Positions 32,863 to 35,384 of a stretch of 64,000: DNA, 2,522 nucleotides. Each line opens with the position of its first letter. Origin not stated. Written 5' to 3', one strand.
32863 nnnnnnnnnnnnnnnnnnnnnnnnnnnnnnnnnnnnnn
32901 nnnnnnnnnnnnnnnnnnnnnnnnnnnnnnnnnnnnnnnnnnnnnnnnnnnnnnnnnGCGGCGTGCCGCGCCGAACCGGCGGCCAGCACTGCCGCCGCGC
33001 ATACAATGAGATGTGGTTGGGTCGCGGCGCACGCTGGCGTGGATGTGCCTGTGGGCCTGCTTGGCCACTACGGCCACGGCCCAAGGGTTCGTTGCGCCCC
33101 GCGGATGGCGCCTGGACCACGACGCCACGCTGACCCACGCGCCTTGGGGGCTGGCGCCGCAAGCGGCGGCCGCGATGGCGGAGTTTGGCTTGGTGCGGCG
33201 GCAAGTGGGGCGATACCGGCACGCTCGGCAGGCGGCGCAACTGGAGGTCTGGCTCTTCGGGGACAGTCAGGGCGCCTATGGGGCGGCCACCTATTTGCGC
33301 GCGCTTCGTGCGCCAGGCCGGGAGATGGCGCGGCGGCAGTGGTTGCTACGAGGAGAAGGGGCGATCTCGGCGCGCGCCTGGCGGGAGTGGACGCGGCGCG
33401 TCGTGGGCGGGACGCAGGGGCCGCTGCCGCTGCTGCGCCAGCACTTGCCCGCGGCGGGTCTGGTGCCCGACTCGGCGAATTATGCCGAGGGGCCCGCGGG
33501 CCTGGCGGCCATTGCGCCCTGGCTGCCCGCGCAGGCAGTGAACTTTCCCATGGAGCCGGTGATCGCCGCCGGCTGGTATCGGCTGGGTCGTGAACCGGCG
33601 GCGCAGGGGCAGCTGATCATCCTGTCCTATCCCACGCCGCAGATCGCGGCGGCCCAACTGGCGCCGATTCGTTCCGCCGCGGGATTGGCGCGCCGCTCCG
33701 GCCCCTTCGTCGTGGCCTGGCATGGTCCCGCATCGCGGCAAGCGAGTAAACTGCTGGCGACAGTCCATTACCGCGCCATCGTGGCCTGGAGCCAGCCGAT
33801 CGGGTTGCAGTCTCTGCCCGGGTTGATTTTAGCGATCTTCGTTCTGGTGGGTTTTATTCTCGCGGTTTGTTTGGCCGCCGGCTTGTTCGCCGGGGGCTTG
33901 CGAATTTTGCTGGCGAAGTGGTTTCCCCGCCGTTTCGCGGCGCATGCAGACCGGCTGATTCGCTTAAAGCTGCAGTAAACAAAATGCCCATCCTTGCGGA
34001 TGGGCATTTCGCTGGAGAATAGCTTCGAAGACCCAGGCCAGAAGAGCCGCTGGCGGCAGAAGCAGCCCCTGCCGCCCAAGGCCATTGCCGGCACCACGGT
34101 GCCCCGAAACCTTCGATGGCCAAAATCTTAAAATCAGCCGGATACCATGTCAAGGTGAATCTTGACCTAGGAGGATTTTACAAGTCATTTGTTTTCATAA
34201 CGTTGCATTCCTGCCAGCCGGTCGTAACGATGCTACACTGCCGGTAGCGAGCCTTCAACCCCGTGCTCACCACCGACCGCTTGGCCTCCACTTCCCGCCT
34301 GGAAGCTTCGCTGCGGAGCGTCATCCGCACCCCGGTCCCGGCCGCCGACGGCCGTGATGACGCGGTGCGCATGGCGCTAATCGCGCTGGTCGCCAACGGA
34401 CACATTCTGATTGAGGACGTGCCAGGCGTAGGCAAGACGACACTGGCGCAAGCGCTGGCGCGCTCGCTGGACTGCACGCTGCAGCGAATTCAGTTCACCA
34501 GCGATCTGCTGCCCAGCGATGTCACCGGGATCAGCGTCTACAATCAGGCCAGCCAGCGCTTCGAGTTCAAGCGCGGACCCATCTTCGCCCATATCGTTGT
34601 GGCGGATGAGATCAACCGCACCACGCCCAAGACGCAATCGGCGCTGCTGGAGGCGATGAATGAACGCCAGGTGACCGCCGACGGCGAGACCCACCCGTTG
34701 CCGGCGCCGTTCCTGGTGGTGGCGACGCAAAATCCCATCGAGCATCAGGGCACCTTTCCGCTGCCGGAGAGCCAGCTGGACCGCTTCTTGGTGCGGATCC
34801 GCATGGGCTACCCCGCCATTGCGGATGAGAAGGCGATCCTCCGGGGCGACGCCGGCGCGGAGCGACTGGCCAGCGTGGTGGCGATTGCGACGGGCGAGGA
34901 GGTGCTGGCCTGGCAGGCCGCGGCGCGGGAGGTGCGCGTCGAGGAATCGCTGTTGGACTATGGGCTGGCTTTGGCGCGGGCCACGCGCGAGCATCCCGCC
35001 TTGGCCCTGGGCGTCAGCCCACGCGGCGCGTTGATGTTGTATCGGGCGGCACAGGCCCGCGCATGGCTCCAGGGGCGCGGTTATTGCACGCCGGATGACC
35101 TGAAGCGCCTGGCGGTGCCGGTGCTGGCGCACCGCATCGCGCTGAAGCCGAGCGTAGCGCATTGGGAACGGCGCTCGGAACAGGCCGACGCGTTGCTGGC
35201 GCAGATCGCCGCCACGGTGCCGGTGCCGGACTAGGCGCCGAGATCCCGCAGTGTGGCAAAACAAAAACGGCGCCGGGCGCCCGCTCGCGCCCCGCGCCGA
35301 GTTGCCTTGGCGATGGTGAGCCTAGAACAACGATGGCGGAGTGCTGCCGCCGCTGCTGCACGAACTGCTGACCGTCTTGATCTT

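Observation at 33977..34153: Promoter-to-terminator unit for an unannotated ~140-nt structured RNA in the AT-rich island upstream of moxR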

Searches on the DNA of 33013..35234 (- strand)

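Call 4: search_rna_families(source=window, start=33850, end=34350, threshold=evalue, max_evalue=10, show_alignments=3)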
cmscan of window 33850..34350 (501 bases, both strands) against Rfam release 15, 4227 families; matches with E-value up to 10: 4.
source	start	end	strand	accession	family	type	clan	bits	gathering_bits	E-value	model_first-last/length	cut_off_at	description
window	33979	34083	-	RF00106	RNAI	Gene; antisense;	-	23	47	0.046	1-102/102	no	RNAI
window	33982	34009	+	RF01772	rnk_pseudo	Cis-reg; leader;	-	15.8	55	4.7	73-100/108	no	Pseudomonas rnk leader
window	34033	34096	-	RF00802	mir-207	Gene; miRNA;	-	15.5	88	5.1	1-78/78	no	mir-207 microRNA precursor family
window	34235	34308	-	RF02235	asX1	Gene; sRNA;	-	14.9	70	9.7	1-115/115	no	Xanthomonadaceae sRNA asX1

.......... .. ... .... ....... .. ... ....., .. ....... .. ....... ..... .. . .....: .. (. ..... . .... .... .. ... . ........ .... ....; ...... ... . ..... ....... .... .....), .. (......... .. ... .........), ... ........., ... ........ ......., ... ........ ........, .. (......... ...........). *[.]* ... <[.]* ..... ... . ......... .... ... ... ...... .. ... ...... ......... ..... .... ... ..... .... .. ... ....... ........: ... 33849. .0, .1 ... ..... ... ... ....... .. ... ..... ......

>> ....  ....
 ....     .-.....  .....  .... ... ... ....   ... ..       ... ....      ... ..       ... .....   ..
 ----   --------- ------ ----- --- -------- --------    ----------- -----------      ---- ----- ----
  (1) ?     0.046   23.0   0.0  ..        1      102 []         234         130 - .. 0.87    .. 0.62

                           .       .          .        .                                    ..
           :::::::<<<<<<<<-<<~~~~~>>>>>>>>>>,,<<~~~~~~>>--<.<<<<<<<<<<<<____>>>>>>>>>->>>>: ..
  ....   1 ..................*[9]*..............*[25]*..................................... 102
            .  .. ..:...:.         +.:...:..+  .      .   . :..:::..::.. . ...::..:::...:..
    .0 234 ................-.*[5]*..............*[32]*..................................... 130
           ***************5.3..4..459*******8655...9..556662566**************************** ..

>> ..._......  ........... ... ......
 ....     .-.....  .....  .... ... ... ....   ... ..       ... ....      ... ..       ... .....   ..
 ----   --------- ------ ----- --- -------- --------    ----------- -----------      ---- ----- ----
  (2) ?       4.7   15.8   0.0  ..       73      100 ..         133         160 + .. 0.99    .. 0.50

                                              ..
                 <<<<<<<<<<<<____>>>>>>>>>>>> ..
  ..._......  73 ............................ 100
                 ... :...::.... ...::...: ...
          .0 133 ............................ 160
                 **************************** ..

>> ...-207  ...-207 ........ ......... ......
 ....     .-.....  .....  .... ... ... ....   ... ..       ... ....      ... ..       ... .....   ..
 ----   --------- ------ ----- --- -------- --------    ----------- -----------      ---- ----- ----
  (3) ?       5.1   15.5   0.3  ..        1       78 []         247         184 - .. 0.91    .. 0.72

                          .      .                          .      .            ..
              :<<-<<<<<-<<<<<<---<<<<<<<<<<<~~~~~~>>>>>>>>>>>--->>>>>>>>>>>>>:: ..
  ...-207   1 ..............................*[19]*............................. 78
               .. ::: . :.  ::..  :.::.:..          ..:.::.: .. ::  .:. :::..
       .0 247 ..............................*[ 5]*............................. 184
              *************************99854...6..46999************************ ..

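Call 27: build_rna_model(alignment_id=A3)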
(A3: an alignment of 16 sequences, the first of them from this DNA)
Model R1 built from alignment A3 (16 sequences, 179 columns); structure: RNAalifold consensus.
model positions 119; base pairs 19; branch points 1; effective number of sequences 2.92; information 0.59 bits per position. Calibrated on 0.2 Mb of random sequence (short: E-values are rough).
structure used (alignment columns):
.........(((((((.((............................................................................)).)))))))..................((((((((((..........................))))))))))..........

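Call 28: search_with_rna_model(model_id=R1, sources=[window, L001, L002, L003, L004, L005, L006, L007, L008, L009, L010, L011, L012, L013, L014, L015, L016, L017, L018, L019, L020, L021, L022, L023, L024, L025, L026, L027, L028, L029, L030, L031, L032, L033, L034, L035, L036, L037, L038, L039, L040, L041, L042, L043, L044, L045, L046, L047, L048, L049, L050, L051, L052, L053, L054, L055, L056, L057, L058, L059, L060, L061, L062, L063, L064, L065, L066, L067, L068, L069, L070, L071, L072, L073, L074, L075, L076, L077, L078, L079, L080, L082, L083, L085, L088, L089, L090, L091], max_evalue=1, make_alignment=true)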
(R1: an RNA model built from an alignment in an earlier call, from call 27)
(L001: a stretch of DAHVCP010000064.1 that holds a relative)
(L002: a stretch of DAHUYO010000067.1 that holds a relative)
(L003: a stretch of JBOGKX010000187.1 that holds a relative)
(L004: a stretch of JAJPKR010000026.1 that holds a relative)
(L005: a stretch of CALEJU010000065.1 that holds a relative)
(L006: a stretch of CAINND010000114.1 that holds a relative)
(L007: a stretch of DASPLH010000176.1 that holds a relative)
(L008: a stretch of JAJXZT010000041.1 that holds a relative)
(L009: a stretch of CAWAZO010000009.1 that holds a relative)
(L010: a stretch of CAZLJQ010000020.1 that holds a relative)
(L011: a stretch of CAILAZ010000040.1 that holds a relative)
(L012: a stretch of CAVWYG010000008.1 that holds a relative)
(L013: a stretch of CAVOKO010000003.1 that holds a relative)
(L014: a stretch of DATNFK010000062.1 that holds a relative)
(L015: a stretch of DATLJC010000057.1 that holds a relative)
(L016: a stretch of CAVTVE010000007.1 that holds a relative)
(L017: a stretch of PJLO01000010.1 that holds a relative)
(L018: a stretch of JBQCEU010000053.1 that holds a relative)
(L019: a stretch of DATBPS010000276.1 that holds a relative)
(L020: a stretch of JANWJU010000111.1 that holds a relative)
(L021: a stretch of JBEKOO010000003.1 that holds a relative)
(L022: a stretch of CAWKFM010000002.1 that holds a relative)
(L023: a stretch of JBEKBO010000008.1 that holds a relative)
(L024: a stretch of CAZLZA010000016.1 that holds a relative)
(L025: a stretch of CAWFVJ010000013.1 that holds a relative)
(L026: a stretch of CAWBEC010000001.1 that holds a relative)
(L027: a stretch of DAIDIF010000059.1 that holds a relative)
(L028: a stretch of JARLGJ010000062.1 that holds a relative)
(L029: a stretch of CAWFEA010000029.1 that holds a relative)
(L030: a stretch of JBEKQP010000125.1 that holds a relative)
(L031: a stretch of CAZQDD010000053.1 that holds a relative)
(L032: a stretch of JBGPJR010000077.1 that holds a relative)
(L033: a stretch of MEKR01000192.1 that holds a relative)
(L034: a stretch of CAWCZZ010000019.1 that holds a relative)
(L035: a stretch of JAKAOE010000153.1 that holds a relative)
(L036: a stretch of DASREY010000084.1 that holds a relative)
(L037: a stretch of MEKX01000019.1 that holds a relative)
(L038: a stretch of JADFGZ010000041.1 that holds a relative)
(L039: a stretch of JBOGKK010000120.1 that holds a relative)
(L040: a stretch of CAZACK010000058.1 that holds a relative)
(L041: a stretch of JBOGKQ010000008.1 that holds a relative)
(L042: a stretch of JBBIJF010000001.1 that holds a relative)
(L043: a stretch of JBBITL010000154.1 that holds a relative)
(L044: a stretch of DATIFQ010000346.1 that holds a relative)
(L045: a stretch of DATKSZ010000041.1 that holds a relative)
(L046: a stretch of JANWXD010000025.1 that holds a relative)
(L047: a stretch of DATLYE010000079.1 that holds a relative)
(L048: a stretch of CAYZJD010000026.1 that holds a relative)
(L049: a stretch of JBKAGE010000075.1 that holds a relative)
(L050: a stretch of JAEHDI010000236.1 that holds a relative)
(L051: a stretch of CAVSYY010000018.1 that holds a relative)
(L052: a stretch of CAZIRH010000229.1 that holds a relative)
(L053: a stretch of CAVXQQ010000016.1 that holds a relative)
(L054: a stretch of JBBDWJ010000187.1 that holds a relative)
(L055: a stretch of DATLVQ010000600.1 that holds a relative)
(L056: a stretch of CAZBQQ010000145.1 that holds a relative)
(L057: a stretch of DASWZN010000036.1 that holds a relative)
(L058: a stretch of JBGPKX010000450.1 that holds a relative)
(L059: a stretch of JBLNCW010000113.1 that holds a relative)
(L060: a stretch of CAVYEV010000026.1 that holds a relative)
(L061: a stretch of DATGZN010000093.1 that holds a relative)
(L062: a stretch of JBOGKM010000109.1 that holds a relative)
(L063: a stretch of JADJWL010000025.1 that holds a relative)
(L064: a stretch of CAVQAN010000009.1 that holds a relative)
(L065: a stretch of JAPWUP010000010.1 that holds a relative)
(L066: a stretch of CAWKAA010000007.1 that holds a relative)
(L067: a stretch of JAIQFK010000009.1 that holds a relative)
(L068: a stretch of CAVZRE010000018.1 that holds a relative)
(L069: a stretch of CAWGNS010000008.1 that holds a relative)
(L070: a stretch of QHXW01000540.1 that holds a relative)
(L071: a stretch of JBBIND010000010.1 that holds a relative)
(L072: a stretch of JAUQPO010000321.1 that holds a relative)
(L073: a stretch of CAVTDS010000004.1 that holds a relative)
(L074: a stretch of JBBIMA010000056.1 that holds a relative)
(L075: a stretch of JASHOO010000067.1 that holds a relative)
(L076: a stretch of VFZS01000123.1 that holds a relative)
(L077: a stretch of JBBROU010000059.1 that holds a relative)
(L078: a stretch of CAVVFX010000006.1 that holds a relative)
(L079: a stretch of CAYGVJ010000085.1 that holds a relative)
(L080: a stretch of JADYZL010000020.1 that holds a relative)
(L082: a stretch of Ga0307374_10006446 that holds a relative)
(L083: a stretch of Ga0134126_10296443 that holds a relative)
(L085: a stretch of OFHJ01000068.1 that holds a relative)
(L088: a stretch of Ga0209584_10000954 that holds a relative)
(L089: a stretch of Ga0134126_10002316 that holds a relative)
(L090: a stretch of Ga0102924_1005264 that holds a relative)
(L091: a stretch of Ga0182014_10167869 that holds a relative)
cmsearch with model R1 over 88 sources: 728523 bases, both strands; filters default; matches with E-value up to 1: 33.
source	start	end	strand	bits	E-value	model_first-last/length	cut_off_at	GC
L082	196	310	-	115.8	6.5e-29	1-119/119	no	0.61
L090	6575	6693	-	114.5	1.4e-28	1-119/119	no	0.54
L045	3537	3651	+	113.9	2.1e-28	1-119/119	no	0.6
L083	622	735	-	107.3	1.3e-26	1-119/119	no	0.67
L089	4316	4429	-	103.8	1.1e-25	1-119/119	no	0.66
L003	3686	3804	-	103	1.9e-25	1-119/119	no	0.55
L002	3710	3849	-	101.9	3.7e-25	1-119/119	no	0.59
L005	3765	3880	+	101.6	4.5e-25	1-119/119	no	0.53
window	33978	34119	-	100.9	7.2e-25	1-119/119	no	0.62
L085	864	1003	-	99.7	1.5e-24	1-119/119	no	0.59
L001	3711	3850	-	99.3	1.9e-24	1-119/119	no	0.59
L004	3717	3841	-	90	6.4e-22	1-119/119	no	0.54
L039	3825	3941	+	88.6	1.5e-21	1-119/119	no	0.61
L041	3714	3825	+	85.7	9.4e-21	1-119/119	no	0.58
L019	3750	3890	+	81.5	1.3e-19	1-119/119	no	0.6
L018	3704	3838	+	74.8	8.9e-18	1-119/119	no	0.66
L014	3815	3933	+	67.8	7.1e-16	1-119/119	no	0.62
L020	3762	3885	+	61.3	4e-14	1-119/119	no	0.62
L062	3781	3893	+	59.6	1.2e-13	1-119/119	no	0.6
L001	3645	3746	+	20.8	0.0041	1-119/119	no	0.6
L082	196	225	+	19.9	0.0075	84-113/119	no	0.67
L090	6574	6604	+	19.7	0.0081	83-113/119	no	0.55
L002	3644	3745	+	19.7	0.0084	1-119/119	no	0.59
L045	3622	3651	-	19.6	0.0087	84-113/119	no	0.67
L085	864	893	+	18.8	0.014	83-113/119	no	0.53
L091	221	354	-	16.6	0.058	1-119/119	no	0.6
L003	3685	3714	+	16.4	0.065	83-113/119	no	0.53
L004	3716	3749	+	14.9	0.17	83-113/119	no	0.5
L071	6617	6773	+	14.1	0.27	1-119/119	no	0.69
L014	645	749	-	14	0.29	1-119/119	no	0.57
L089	4317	4345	+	13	0.54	85-113/119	no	0.79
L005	3847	3950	-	12.5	0.78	1-119/119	no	0.57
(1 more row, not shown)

Alignment A4: 33 matches aligned to the model, 256 columns, each read 5' to 3' on its own strand. Consensus structure (alignment columns), stored with it:
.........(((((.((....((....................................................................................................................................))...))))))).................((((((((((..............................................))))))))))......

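Call 33: search_rna_families(sources=[L001, L003, L004, L005, L014, L018, L019, L020, L039, L041, L045, L062, L083, L089, L090, L082], threshold=gathering)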
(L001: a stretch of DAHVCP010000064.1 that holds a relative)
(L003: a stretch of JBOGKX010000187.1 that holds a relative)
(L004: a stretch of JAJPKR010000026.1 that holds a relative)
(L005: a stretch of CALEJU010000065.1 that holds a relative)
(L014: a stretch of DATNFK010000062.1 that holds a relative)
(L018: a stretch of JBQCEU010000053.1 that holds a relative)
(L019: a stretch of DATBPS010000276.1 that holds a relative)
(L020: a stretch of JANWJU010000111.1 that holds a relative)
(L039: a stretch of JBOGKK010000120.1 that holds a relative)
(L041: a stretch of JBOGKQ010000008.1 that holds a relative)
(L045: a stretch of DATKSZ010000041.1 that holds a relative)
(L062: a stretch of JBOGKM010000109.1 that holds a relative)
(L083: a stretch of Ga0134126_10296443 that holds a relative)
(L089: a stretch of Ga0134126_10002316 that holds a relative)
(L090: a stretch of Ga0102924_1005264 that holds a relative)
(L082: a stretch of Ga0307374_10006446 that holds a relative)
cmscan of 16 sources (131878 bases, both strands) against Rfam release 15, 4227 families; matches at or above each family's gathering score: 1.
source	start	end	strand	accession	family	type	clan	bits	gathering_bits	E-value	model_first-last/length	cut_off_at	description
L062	294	367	+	RF00005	tRNA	Gene; tRNA;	CL00001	71.1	29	3.1e-13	1-71/71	no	tRNA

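Call 34: search_with_rna_model(model_id=R1, sources=[window, L001, L002, L003, L004, L005, L014, L018, L019, L020, L039, L041, L045, L062, L082, L083, L085, L089, L090], max_evalue=1e-8, make_alignment=true)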
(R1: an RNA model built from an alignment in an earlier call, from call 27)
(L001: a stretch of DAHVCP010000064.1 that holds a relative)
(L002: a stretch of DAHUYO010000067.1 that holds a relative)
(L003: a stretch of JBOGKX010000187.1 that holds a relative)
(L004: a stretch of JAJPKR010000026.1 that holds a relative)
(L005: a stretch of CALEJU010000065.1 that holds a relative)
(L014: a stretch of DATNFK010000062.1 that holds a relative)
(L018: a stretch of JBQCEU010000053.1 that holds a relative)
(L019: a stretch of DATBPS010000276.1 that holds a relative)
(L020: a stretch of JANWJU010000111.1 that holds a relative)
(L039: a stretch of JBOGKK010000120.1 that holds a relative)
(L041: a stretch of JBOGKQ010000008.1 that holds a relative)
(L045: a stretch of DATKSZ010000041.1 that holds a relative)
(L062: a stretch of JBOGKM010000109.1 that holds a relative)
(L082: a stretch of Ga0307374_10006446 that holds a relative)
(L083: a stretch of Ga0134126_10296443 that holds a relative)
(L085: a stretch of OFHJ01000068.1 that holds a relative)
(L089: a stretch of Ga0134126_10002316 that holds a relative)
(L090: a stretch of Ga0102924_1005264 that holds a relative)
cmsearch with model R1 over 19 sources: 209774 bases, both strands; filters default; matches with E-value up to 1e-8: 19.
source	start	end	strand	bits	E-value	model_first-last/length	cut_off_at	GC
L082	196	310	-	115.8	1.9e-29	1-119/119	no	0.61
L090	6575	6693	-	114.5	4.1e-29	1-119/119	no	0.54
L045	3537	3651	+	113.9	6.1e-29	1-119/119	no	0.6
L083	622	735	-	107.3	3.7e-27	1-119/119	no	0.67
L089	4316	4429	-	103.8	3.3e-26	1-119/119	no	0.66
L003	3686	3804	-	103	5.6e-26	1-119/119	no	0.55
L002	3710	3849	-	101.9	1.1e-25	1-119/119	no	0.59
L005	3765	3880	+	101.6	1.3e-25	1-119/119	no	0.53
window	33978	34119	-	100.9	2.1e-25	1-119/119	no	0.62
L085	864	1003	-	99.7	4.3e-25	1-119/119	no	0.59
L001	3711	3850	-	99.3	5.4e-25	1-119/119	no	0.59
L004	3717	3841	-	90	1.8e-22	1-119/119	no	0.54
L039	3825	3941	+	88.6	4.4e-22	1-119/119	no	0.61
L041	3714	3825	+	85.7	2.7e-21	1-119/119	no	0.58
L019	3750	3890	+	81.5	3.8e-20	1-119/119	no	0.6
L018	3704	3838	+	74.8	2.6e-18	1-119/119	no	0.66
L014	3815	3933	+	67.8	2e-16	1-119/119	no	0.62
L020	3762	3885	+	61.3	1.2e-14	1-119/119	no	0.62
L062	3781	3893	+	59.6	3.4e-14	1-119/119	no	0.6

Alignment A5: 19 matches aligned to the model, 180 columns, each read 5' to 3' on its own strand. Consensus structure (alignment columns), stored with it:
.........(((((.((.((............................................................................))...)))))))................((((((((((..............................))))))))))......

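Call 50: search_rna_families(source=L045, start=3440, end=3700, threshold=evalue, max_evalue=10)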
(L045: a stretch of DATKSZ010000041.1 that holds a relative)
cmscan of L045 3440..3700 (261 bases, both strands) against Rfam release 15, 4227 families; matches with E-value up to 10: 15.
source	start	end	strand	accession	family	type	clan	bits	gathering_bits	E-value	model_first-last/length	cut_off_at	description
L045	3585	3652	+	RF00506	Thr_leader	Cis-reg; leader;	-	24.6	55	0.011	1-118/118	no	Threonine operon leader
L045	3615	3700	-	RF01772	rnk_pseudo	Cis-reg; leader;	-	21.2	55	0.16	17-108/108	5'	Pseudomonas rnk leader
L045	3556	3651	+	RF02837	anti-hemB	Gene; sRNA;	-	19.5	49.5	0.019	1-81/81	no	Burkholderia RNA 7 (anti-hemB)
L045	3620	3648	+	RF00106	RNAI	Gene; antisense;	-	19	47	0.2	72-100/102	no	RNAI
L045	3617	3647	+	RF01772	rnk_pseudo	Cis-reg; leader;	-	18.3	55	0.68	70-100/108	no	Pseudomonas rnk leader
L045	3624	3643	+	RF01322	CRISPR-DR9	Gene; CRISPR;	-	18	45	0.16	6-25/37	no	CRISPR RNA direct repeat element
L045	3611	3665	-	RF02067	STnc310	Gene; sRNA;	-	17.9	40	0.46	1-61/61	no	Salmonella enterica sRNA STnc310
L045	3616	3652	-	RF00506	Thr_leader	Cis-reg; leader;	-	16.9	55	0.67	78-117/118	no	Threonine operon leader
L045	3618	3645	+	RF01356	CRISPR-DR28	Gene; CRISPR;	-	16.4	35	2.2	1-24/24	no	CRISPR RNA direct repeat element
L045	3591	3670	+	RF02935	che1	Gene; sRNA;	-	15.5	54.1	3.9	1-91/91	no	che1 RNA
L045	3602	3649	+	RF01388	isrD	Gene; sRNA;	-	15.3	37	1.3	1-51/51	no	isrD Hfq binding RNA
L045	3620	3679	+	RF02868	ncS037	Gene; sRNA;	-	15.2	112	2.3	1-152/152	no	Burkholderia sRNA 37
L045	3608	3651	+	RF02278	Betaproteobacteria_toxic_sRNA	Gene; sRNA;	-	13.1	50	3.5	1-64/64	no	Betaproteobacteria toxic small RNA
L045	3569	3648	+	RF01386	isrB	Gene; sRNA;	-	11.9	35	9.3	1-87/87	no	isrB Hfq binding RNA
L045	3591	3658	+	RF00519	suhB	Gene; sRNA;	CL00108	11.7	41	6.6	1-77/77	no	Makes More Granules Regulator RNA (mmgR)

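Call 51: search_rna_families(source=L005, start=3680, end=3920, threshold=evalue, max_evalue=10)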
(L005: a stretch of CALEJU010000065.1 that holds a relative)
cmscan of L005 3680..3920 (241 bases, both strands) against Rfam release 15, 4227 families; matches with E-value up to 10: 4.
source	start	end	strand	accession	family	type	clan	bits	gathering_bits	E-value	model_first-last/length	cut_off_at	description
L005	3845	3881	+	RF04197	mir-9457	Gene; miRNA;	-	18.5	90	0.34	1-68/68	no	mir-9457 microRNA precursor family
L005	3715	3742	+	RF01753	psbNH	Cis-reg;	-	14.3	45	0.44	1-60/60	no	psbNH RNA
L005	3846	3882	-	RF04197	mir-9457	Gene; miRNA;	-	14.2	90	4.7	1-68/68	no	mir-9457 microRNA precursor family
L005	3897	3916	+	RF01394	isrK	Gene; sRNA;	-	13.7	50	0.87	1-20/77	no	isrK Hfq binding RNA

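Call 60: build_rna_model(alignment_id=A5, structure=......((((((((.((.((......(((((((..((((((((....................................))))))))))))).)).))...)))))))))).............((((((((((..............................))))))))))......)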
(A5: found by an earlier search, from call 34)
Model R2 built from alignment A5 (19 sequences, 180 columns); structure: as given.
model positions 118; base pairs 37; branch points 1; effective number of sequences 2.78; information 0.59 bits per position. Calibrated on 0.2 Mb of random sequence (short: E-values are rough).
structure used (alignment columns):
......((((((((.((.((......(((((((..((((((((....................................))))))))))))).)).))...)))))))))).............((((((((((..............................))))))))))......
